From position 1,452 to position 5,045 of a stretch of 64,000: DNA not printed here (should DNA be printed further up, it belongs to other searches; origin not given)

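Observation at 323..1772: Adjacent dockerin and cohesin genes: a one-enzyme, membrane-tethered cellulosome-like module in a probable Chloroflexota genome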

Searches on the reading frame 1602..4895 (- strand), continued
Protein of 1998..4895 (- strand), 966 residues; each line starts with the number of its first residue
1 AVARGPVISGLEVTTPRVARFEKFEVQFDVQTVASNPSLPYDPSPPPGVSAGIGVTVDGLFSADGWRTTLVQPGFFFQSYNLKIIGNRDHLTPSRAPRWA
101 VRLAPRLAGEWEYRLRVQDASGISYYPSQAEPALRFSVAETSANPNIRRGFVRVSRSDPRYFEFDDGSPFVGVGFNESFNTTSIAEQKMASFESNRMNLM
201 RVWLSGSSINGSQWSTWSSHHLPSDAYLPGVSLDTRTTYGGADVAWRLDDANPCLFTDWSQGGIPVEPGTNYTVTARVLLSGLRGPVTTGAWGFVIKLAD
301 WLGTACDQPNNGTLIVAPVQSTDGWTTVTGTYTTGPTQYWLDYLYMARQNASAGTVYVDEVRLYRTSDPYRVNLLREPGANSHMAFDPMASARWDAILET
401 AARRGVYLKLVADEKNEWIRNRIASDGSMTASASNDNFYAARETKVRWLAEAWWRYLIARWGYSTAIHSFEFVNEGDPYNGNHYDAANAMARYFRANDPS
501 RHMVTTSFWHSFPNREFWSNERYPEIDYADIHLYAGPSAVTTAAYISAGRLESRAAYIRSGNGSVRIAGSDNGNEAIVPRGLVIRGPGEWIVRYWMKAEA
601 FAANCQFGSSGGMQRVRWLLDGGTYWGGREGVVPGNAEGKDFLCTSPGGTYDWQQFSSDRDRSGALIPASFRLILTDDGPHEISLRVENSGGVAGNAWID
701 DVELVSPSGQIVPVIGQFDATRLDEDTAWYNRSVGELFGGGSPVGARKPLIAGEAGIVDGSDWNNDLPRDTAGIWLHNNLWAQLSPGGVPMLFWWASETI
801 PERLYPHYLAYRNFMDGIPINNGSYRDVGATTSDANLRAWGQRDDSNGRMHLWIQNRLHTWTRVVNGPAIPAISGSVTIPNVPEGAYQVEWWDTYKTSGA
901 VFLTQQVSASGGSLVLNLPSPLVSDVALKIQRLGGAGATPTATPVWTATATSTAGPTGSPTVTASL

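Call 70: search_protein_families(library=pfam, proteins=[L009:6147-9887:+, P0071, P0082, P0087, P0116, P0136, P0074], max_evalue=0.01)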
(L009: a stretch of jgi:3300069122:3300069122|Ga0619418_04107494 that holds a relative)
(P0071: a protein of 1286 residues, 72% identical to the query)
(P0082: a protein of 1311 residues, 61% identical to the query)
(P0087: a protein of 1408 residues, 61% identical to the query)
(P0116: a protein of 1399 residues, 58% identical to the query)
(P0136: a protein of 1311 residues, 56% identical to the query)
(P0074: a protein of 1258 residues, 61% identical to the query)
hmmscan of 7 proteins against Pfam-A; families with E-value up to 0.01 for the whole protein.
L009:6147-9887:+ (1246 aa): 3 families
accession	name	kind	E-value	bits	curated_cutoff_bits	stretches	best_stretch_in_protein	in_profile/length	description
PF13570.13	Beta-prop_ACSF4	-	1.1e-24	87.9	133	1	98-252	61-215/329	Beta-alanine-activating enzyme, beta-propeller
PF13360.13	PQQ_2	-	4.8e-21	75.9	27.6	2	88-203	25-142/233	Outer membrane protein assembly factor BamB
PF25293.1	Beta-prop_EMC1_N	-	0.00018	21.7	34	1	177-302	29-160/219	EMC1 N-terminal beta-propeller domain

P0071 (1286 aa): 3 families
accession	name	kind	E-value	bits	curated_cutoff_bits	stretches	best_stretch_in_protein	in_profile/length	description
PF16586.11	DUF5060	-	9.8e-06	26.2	27.2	1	126-151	45-68/70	Domain of unknown function (DUF5060)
PF00395.25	SLH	-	0.00077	19.8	20.8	0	1062-1086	2-26/44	S-layer homology domain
PF00150.24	Cellulase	-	0.0045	17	23.5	0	405-537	33-162/272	Cellulase (glycosyl hydrolase family 5)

P0082 (1311 aa): 2 families
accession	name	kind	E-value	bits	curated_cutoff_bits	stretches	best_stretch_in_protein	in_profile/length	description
PF20773.4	InhA-like_MAM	-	6.4e-11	42.5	26.9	1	181-322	38-170/191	Immune inhibitor A-like, MAM domain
PF16586.11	DUF5060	-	9.8e-07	29.4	27.2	1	400-498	2-68/70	Domain of unknown function (DUF5060)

P0087 (1408 aa): 2 families
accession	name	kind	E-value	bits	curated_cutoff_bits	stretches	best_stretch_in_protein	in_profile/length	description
PF02018.23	CBM_4_9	-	2.3e-05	25.2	25.9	0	734-809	54-120/136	Carbohydrate binding domain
PF16586.11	DUF5060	-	0.00055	20.6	27.2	1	523-588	20-67/70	Domain of unknown function (DUF5060)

P0116 (1399 aa): 3 families
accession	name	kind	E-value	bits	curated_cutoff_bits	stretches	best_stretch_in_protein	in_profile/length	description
PF16586.11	DUF5060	-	1.8e-05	25.3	27.2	1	483-580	4-69/70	Domain of unknown function (DUF5060)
PF13570.13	Beta-prop_ACSF4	-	2.6e-05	24.2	133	1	8-101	64-158/329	Beta-alanine-activating enzyme, beta-propeller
PF13360.13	PQQ_2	-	0.0024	18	27.6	1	6-78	34-103/233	Outer membrane protein assembly factor BamB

P0136 (1311 aa): 1 family
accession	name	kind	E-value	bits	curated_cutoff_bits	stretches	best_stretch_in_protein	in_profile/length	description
PF16586.11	DUF5060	-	0.00021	21.9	27.2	1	402-497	5-68/70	Domain of unknown function (DUF5060)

P0074 (1258 aa): 1 family
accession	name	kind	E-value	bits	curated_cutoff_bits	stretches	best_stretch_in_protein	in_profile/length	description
PF16586.11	DUF5060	-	4.5e-05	24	27.2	1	50-148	2-68/70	Domain of unknown function (DUF5060)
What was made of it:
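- On Glycoside hydrolase clan GH-A / GH5-like (cargo module): There is a weak Pfam Cellulase hit in homologue P0071 (call 70).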

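Call 79: predict_structure(alignment_id=A5)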
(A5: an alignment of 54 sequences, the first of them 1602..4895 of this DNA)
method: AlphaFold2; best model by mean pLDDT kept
length: 1098 residues; sequences in the alignment: 54
mean_pLDDT: 85.2   pTM: 0.83
mean pLDDT of the five models: 85.2, 82.9, 82.6, 81.9, 79.0
residues with pLDDT >= 90: 825; 70-90: 92; 50-70: 20; < 50: 161
segments of 3 or more residues with pLDDT < 50: 938-1041, 1046-1093, 1095-1098
pLDDT, mean of each block of 10 residues (from residue 1): 80 97 98 96 96 97 97 97 95 96 98 98 97 98 97 96 96 95 97 98 92 84 82 93 95 93 94 98 95 97 95 97 96 97 97 98 97 94 93 97 98 81 92 86 94 98 98 77 90 97 90 90 95 80 89 94 94 91 94 97 92 96 95 95 95 97 96 95 95 96 95 82 92 91 93 92 92 96 92 95 98 96 94 96 95 96 91 97 96 97 98 97 97 67 35 36 32 27 29 28 26 25 28 33 45 38 39 42 42 46
secondary structure, 60 per line:
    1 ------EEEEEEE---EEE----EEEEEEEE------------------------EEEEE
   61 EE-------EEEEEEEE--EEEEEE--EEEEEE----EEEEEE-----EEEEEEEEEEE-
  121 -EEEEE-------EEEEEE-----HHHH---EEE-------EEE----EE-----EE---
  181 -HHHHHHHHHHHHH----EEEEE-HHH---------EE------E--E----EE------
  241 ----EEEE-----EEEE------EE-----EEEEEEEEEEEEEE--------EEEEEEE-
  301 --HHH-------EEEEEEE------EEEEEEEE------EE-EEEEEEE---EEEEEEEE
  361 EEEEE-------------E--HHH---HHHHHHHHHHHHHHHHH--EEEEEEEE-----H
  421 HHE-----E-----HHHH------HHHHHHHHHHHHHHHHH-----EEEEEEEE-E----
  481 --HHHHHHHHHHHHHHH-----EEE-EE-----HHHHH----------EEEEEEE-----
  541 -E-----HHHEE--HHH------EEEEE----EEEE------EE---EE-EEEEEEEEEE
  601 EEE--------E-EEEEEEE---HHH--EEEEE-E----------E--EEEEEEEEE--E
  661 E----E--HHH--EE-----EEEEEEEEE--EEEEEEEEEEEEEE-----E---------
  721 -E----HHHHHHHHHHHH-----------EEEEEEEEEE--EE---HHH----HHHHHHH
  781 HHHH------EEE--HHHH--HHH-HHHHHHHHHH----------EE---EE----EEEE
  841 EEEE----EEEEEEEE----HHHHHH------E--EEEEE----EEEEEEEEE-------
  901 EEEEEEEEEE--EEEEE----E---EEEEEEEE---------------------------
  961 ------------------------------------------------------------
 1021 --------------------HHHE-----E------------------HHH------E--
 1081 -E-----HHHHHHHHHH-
elements in order (helices of 4 or more, strands of 3 or more residues): E7-13 E17-19 E24-31 E56-62 E70-77 E80-85 E88-93 E98-103 E109-119 E122-126 E134-139 H145-148 E152-154 E162-164 H182-194 E199-203 E245-248 E254-257 E271-284 E293-299 E313-319 E326-333 E343-349 E353-365 H388-404 E407-414 H435-438 H445-461 E467-474 H483-497 E503-505 H514-518 E529-535 E564-568 E573-576 E591-603 E614-620 E629-633 E649-657 E681-689 E692-705 H727-738 E750-759 H774-784 E791-793 H796-799 H806-815 E837-844 E849-856 H861-866 E876-880 E885-893 E901-910 E913-917 E926-933 H1088-1097
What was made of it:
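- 1602..1772 (-): Dockerin module (aa 2016-2072) with two F-hand Ca-binding repeats at the extreme C-terminus. AF2 is inconclusive, with pLDDT below 50 (call 79).
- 1788..2093 (-): Thr/Pro linker 2 (aa 1909-2010) between the enzyme and the dockerin. AF2 predicts disorder (call 79).
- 2094..4847 (-): GH5-like catalytic module (aa 991-1908): DUF5060 Ig-like domain, (beta/alpha)8 barrel with two inserted beta-sandwich domains, and a C-terminal beta-sandwich. Candidate catalytic residues are E1449 and E1728. AF2 pLDDT above 90 and pTM 0.83 (call 79).
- On Dockerin type I (Pfam PF00404): The alignment there was thin and the method does not model Ca (call 79).
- AF2 gave pLDDT below 50 for the dockerin (call 79).
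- Tried and rejected: The region was modelled at low confidence (call 79).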

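Call 81: fold_search(model_id=the predicted structure, library=pdb)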
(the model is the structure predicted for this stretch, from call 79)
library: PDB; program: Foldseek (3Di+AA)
matches with E <= 10: 1655; with E <= 0.001: 128
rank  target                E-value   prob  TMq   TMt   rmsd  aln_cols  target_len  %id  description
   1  9gpa                  4.1e-31  1.00  0.42  0.79   6.5       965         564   15  ManDH5- a beta-D-Mannanase of GH5 family from Dictyoglomus thermophilium (released 2025-09-17)
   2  9gpg_A                7.8e-31  1.00  0.42  0.79   6.6       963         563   15  Complex of ManDH5 native enzyme with Mannobiose after co crystallization with Mannopentaose at 1.7 angstroms resolutio (released 2025-09-17)
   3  9gpe_A                8.3e-31  1.00  0.43  0.81   6.4       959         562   15  ManDH5 E303Q in complex with mannotetraose after co-crystalliztion with mannotetraose at 1.6 angstroms resolution a be (released 2025-09-17)
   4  9gmj                  1.8e-30  1.00  0.42  0.79   6.5       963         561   15  The crystal structure of ManDH5 Selenomethionine derivative at 1.6 Angstroms resolution - a beta-D-Mannanase of GH5 fami (released 2025-09-10)
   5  9gpc                  6.6e-30  1.00  0.42  0.79   6.4       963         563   15  The crystal structure of ManDH5 E303Q mutant at 1.4 Angstroms Resolution - a beta-D-Mannanase of GH5 family from Dictyog (released 2025-09-17)
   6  4n0r_A                2.3e-12  1.00  0.22  0.45  15.8       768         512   12  Crystal structure of a putative glycoside hydrolase (BVU_0362) from Bacteroides vulgatus ATCC 8482 at 1.80 A resolutio (released 2013-10-23)
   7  4n0r_B                2.3e-12  1.00  0.22  0.45  15.7       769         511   12  Crystal structure of a putative glycoside hydrolase (BVU_0362) from Bacteroides vulgatus ATCC 8482 at 1.80 A resolutio (released 2013-10-23)
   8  9h99                  1.4e-09  0.98  0.09  0.09  37.7      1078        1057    8  Native structure of the full-length pesticidal protein Cry1Ca18 at pH7, from crystals formed in vivo (released 2025-11-12)
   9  3kzs_B                2.3e-08  1.00  0.25  0.53  11.8       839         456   10  Crystal structure of glycosyl hydrolase family 5 (NP_809925.1) from BACTEROIDES THETAIOTAOMICRON VPI-5482 at 2.10 A re (released 2010-12-29)
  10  5msy_C                4.4e-08  1.00  0.25  0.54  11.2       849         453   10  Glycoside hydrolase BT_1012 (released 2017-03-22)
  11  4qfu_J                8.8e-08  1.00  0.25  0.53  12.4       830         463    9  Crystal structure of a glycoside hydrolase family 5 (BVU_2644) from Bacteroides vulgatus ATCC 8482 at 1.90 A resolutio (released 2014-07-02)
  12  3kzs_A                9.3e-08  1.00  0.25  0.54  11.0       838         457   10  Crystal structure of glycosyl hydrolase family 5 (NP_809925.1) from BACTEROIDES THETAIOTAOMICRON VPI-5482 at 2.10 A re (released 2010-12-29)
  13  4qfu_A                1.0e-07  1.00  0.24  0.50  12.6       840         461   10  Crystal structure of a glycoside hydrolase family 5 (BVU_2644) from Bacteroides vulgatus ATCC 8482 at 1.90 A resolutio (released 2014-07-02)
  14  8zdp_v                1.1e-07  0.94  0.10  0.13  63.3       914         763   11  Cryo-EM structure of Mycobacteriophage Douge Central fiber (gp20) (released 2025-06-25)
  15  8zdq_v                1.1e-07  0.94  0.10  0.12  63.3       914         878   11  Cryo-EM structure of Mycobacteriophage Douge complete baseplate (gp13, gp17, gp23, gp16, gp18 and gp20) (released 2025-06-25)
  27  2w5f_B                6.0e-07  1.00  0.12  0.23  13.2       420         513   11  High resolution crystallographic structure of the Clostridium thermocellum N-terminal endo-1,4-beta-D-xylanase 10B (Xy (released 2010-01-19)
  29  2wys_B                1.5e-06  1.00  0.12  0.23  13.7       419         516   10  High resolution crystallographic structure of the Clostridium thermocellum N-terminal endo-1,4-beta-D-xylanase 10B (Xy (released 2010-08-25)
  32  2w5f_A                1.8e-06  1.00  0.13  0.23  13.3       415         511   10  High resolution crystallographic structure of the Clostridium thermocellum N-terminal endo-1,4-beta-D-xylanase 10B (Xy (released 2010-01-19)
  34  2wys_A                3.4e-06  1.00  0.12  0.22  13.3       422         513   11  High resolution crystallographic structure of the Clostridium thermocellum N-terminal endo-1,4-beta-D-xylanase 10B (Xy (released 2010-08-25)
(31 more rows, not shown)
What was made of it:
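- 2094..4847 (-): Foldseek's best match is ManDH5, a GH5 beta-mannanase, with TM 0.79-0.81 and E 4e-31 (call 81).
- On Glycoside hydrolase clan GH-A / GH5-like (cargo module): AF2 pTM 0.83, and Foldseek matches ManDH5 with TM 0.8 (calls 79, 81).
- The closest solved structure is a GH5 beta-mannanase (call 81).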
